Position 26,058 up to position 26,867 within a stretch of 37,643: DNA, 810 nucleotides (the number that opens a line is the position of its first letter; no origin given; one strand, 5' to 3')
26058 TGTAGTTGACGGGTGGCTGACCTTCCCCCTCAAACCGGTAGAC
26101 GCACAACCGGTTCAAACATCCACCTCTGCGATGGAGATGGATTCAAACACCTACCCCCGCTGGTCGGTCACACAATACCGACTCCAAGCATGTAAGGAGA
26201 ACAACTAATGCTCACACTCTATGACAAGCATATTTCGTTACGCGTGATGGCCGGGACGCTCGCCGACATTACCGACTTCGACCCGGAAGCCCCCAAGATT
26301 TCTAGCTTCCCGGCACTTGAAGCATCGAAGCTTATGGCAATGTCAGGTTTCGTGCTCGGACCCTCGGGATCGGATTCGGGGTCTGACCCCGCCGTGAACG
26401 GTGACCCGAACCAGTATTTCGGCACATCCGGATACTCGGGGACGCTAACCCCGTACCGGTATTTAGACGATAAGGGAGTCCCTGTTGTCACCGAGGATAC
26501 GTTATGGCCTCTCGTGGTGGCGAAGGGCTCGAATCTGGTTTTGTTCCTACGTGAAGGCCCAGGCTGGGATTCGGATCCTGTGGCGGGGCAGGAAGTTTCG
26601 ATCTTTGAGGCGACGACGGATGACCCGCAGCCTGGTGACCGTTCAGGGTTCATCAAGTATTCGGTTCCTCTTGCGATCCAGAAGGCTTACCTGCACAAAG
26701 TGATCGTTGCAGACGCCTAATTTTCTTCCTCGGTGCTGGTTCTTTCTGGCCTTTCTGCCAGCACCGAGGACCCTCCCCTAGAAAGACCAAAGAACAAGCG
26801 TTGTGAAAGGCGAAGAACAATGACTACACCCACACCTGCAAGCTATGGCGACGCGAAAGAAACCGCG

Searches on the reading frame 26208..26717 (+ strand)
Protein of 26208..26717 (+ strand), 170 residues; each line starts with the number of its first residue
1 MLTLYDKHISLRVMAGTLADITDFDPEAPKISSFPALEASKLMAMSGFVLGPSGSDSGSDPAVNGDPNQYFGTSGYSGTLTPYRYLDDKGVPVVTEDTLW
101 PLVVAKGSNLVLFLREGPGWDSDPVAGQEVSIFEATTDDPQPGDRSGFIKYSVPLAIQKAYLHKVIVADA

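Call 95: find_related_loci(query=window:26208-26717:+, collection=viral_contigs, flank=600)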
Query window:26208-26717:+ (170 aa) in viral_contigs; peptide patterns used: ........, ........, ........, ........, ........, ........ (x = any residue, [..] = any of these).
16 stretches matched a pattern; 5 encode a relative of the query (tblastn E <= 1e-3); 4 distinct loci.
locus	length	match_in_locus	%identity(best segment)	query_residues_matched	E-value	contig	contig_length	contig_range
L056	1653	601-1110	99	1-170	6e-117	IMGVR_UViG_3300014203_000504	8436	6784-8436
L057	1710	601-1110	99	1-170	4e-114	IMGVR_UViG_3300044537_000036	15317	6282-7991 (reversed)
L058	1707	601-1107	88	1-170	5e-101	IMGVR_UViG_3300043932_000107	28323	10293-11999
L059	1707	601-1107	88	1-170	2e-101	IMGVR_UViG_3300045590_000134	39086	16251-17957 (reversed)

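Call 96: search_protein_families(library=phrogs, proteins=[window:26208-26717:+], max_evalue=0.001)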
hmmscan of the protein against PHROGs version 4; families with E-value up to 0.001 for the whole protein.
window:26208-26717:+ (170 aa): 1 family
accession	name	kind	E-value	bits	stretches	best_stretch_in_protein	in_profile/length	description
phrog_2491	-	tail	4.5e-09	37.3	1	25-168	29-169/171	major tail protein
